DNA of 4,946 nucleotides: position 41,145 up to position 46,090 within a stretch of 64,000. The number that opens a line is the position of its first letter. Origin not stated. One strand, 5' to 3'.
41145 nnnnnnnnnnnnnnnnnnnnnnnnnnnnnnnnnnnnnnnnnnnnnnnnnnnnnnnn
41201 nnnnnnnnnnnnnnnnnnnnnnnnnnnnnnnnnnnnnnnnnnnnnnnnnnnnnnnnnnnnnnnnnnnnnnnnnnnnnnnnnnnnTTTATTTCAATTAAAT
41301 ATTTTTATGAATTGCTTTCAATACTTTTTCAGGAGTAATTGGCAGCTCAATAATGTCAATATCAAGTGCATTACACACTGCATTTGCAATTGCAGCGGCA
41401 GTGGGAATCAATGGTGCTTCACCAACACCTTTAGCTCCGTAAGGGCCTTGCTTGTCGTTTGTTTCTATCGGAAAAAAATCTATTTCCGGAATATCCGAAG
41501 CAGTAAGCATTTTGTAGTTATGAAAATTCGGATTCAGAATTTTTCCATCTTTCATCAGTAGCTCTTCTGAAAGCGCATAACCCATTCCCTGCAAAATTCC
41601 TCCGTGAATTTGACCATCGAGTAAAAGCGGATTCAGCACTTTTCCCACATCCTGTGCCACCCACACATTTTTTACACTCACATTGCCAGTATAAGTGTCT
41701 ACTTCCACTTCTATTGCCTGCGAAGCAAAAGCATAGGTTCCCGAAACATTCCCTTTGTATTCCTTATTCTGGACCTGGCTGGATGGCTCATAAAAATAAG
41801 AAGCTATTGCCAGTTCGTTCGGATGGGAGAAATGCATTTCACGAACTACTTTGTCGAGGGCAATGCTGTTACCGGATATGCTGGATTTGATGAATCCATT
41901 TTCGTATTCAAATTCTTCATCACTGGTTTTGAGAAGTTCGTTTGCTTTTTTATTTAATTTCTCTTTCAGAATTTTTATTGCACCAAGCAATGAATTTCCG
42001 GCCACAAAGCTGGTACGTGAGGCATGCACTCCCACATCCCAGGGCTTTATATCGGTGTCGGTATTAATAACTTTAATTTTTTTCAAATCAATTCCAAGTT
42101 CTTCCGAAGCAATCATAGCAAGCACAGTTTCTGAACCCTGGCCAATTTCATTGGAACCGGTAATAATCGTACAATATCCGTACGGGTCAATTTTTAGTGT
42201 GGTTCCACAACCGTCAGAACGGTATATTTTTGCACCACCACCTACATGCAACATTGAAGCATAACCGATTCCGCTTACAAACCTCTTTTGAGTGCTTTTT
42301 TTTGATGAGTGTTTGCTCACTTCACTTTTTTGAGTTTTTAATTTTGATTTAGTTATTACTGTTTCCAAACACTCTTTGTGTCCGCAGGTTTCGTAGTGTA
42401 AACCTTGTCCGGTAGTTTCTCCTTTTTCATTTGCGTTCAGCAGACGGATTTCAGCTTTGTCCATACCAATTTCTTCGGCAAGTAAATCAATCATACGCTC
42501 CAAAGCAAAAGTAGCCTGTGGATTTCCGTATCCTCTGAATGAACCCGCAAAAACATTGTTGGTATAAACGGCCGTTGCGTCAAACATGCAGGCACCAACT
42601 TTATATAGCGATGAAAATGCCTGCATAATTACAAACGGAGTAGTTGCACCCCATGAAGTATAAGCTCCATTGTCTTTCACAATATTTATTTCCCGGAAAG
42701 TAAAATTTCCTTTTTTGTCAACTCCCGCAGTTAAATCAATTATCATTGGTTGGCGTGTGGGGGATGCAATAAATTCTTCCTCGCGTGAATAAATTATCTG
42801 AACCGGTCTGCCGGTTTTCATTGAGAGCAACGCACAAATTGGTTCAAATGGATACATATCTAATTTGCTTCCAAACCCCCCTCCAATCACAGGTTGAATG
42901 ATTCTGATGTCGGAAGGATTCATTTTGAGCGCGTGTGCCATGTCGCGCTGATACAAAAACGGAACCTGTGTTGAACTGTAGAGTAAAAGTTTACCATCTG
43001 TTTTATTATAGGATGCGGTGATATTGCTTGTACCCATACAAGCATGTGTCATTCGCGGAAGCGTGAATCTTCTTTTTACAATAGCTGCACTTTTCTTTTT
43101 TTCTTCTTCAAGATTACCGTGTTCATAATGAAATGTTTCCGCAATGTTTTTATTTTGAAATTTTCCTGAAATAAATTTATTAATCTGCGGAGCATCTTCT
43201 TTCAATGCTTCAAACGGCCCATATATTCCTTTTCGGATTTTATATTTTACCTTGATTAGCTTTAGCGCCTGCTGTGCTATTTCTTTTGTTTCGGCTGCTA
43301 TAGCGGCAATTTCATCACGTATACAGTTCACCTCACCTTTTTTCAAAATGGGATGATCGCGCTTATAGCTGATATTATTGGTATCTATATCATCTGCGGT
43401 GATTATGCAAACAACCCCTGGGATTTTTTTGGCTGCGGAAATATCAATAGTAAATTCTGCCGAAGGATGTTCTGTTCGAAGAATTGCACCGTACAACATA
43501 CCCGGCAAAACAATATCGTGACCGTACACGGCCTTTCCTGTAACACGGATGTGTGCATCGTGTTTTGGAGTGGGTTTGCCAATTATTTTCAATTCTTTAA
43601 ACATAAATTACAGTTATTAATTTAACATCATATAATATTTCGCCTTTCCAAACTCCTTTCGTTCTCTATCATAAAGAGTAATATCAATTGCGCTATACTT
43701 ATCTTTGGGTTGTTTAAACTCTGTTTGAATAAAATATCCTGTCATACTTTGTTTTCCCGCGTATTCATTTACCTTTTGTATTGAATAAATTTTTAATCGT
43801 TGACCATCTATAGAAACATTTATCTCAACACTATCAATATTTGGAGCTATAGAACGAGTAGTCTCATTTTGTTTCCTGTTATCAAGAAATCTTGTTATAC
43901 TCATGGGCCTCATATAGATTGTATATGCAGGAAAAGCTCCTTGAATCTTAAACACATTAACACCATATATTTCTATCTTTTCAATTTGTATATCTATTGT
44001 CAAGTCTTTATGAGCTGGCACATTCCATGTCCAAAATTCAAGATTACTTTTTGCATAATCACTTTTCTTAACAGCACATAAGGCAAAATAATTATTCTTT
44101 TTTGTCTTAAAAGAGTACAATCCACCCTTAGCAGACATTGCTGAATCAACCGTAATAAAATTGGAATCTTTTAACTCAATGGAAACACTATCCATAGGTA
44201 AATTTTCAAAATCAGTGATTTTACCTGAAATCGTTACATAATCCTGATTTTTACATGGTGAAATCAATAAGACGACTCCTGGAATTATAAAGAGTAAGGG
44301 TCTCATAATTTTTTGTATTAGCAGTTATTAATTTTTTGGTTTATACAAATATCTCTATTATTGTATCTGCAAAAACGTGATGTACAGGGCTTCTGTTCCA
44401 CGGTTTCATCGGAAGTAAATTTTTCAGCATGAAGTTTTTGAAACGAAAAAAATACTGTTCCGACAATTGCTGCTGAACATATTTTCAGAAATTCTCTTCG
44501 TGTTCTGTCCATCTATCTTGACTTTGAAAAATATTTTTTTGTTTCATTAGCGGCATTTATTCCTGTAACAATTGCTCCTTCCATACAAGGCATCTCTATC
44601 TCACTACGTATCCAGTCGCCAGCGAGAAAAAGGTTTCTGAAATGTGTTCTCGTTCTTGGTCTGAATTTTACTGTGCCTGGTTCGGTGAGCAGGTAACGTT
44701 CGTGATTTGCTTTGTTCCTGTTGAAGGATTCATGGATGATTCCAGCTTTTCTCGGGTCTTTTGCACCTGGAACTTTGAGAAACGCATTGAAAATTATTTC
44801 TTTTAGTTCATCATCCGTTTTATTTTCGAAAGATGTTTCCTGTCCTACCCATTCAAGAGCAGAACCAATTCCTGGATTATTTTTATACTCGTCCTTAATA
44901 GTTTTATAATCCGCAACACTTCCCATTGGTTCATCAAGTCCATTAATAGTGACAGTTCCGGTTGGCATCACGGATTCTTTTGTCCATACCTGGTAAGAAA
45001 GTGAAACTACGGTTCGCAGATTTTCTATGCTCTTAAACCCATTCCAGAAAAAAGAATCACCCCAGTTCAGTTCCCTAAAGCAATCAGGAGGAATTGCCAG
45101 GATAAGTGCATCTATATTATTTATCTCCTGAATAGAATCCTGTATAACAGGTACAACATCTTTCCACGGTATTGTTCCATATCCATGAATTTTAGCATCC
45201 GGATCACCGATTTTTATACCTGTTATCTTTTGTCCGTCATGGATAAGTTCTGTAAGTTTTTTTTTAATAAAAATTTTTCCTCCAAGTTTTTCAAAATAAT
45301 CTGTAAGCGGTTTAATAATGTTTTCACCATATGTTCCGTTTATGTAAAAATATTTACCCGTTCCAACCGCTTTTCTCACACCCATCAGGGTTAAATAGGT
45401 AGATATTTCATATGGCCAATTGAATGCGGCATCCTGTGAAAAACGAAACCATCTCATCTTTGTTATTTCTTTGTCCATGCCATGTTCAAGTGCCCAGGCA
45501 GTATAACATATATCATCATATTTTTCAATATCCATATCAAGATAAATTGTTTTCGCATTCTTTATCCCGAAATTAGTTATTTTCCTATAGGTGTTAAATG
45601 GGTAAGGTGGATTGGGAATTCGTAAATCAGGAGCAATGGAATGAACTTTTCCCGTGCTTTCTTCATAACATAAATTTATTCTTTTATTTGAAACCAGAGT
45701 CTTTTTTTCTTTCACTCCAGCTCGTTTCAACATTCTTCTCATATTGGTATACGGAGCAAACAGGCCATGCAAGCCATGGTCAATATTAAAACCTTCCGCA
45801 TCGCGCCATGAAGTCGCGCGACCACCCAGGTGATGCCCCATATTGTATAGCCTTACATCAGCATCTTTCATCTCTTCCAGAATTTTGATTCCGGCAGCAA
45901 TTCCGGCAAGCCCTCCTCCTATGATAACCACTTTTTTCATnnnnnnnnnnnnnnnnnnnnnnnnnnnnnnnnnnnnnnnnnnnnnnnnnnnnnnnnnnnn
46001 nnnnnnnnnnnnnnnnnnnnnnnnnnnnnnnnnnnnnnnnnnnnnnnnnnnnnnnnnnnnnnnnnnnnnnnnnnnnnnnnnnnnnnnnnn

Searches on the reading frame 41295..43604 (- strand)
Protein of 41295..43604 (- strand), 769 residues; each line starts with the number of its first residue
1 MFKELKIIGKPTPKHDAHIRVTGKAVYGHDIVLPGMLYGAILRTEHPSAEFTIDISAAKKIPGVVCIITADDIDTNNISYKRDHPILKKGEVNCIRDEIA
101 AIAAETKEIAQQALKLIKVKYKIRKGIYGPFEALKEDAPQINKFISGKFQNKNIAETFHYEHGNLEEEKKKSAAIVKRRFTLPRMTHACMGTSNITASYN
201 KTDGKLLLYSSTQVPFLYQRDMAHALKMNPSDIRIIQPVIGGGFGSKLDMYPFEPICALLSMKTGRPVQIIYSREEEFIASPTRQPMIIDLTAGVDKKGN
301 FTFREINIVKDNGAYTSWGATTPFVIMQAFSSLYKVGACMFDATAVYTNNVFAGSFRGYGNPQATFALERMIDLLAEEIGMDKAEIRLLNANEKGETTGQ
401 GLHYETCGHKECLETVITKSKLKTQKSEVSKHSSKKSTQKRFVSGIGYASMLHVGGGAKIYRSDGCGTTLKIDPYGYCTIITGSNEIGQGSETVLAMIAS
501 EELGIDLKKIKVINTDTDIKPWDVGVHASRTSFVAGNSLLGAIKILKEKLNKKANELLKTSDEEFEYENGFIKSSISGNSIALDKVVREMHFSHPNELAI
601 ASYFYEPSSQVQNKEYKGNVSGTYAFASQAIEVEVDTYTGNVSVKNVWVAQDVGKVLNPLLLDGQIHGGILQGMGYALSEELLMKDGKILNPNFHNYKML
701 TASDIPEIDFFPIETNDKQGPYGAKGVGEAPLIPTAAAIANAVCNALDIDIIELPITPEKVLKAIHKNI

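Call 10: search_protein_families(library=pfam, proteins=[window:41295-43604:-], max_evalue=0.00001)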
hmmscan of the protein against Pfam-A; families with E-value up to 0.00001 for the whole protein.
window:41295-43604:- (769 aa): 3 families
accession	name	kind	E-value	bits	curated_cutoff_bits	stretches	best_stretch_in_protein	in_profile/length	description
PF02738.23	MoCoBD_1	-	5.7e-75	252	27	1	151-391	6-244/244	Molybdopterin cofactor-binding domain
PF20256.3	MoCoBD_2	-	5.6e-73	246.3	27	1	428-706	14-283/283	Molybdopterin cofactor-binding domain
PF01315.27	Ald_Xan_dh_C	-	1.2e-24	87.2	31.3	1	22-123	1-108/110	Aldehyde oxidase and xanthine dehydrogenase, a/b hammerhead domain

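Call 61: search_protein_families(library=ncbifam, proteins=[window:41295-43604:-], max_evalue=1e-20)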
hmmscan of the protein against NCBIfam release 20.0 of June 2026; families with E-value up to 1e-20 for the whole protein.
window:41295-43604:- (769 aa): 13 families
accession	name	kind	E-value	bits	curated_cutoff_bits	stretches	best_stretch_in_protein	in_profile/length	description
TIGR03194.1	4hydrxCoA_A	equivalog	1.6e-163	546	994.55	1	13-764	2-745/746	4-hydroxybenzoyl-CoA reductase subunit alpha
NF043082.1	XdhA_XDHase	equivalog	4.1e-159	531.1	780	1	8-767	1-754/758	xanthine dehydrogenase subunit XdhA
NF007426.0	PRK09970.1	equivalog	1.2e-150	503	916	1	4-767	2-757/761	xanthine dehydrogenase molybdenum-binding subunit XdhA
TIGR03196.1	pucD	equivalog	3e-124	416.1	783.65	1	7-761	2-754/763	xanthine dehydrogenase subunit D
NF041018.1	glyceraldDH_alpha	equivalog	3.3e-121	406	790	1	7-762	2-741/741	glyceraldehyde dehydrogenase subunit alpha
TIGR03311.1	Se_dep_XDH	equivalog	1.6e-107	360.7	830.45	2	7-568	161-694/848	selenium-dependent xanthine dehydrogenase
NF040766.1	CODH_aero_grp5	exception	3.1e-103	346.4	950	1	6-761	3-781/785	aerobic carbon-monoxide dehydrogenase large subunit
NF045668.1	pterin_aldehy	equivalog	5.9e-99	332.4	1100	1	4-765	171-904/905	molybdopterin-dependent aldehyde oxidoreductase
TIGR02416.1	CO_dehy_Mo_lg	equivalog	1.8e-94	317.4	991.15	1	21-763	6-769/770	aerobic carbon-monoxide dehydrogenase large subunit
TIGR02965.1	xanthine_xdhB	equivalog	4.6e-90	302.9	849.5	1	12-766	5-755/758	xanthine dehydrogenase molybdopterin binding subunit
TIGR03313.1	Se_sel_red_Mo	hypoth_equivalog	1.7e-85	287.5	1101.9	1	143-767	342-951/951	molybdopterin-dependent oxidoreductase Mo/Fe-S-binding subunit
NF041671.1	peri_hyde_PaoC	equivalog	4.6e-79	266.6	1180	1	3-766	13-732/735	aldehyde oxidoreductase molybdenum-binding subunit PaoC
TIGR02969.1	mam_aldehyde_ox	subfamily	9.3e-47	159.2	1912.3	1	8-760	576-1302/1330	aldehyde oxidase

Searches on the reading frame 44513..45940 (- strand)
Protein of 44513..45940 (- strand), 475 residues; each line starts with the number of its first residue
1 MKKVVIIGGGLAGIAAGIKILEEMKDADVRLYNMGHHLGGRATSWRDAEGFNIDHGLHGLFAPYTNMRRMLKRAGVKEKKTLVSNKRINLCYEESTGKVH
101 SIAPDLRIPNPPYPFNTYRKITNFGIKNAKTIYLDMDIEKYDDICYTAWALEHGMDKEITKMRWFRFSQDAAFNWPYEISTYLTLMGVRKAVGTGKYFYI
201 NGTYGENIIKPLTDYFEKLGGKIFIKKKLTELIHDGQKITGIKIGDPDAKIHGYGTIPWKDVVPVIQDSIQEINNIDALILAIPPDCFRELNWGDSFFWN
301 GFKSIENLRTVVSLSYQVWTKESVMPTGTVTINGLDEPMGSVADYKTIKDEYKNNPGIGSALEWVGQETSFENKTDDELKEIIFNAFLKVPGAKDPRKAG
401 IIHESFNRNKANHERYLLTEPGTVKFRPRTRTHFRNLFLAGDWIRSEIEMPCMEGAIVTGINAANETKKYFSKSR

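Call 10: search_protein_families(library=pfam, proteins=[window:44513-45940:-], max_evalue=0.00001)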
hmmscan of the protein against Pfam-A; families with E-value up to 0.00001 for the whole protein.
window:44513-45940:- (475 aa): 2 families
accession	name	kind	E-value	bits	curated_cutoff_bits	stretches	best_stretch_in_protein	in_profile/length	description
PF01593.30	Amino_oxidase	-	3.6e-24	86.3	19.8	1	11-466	1-441/443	Flavin containing amine oxidoreductase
PF13450.12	NAD_binding_8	-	1.2e-13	51.5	21.9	1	6-73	1-67/68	NAD(P)-binding Rossmann-like domain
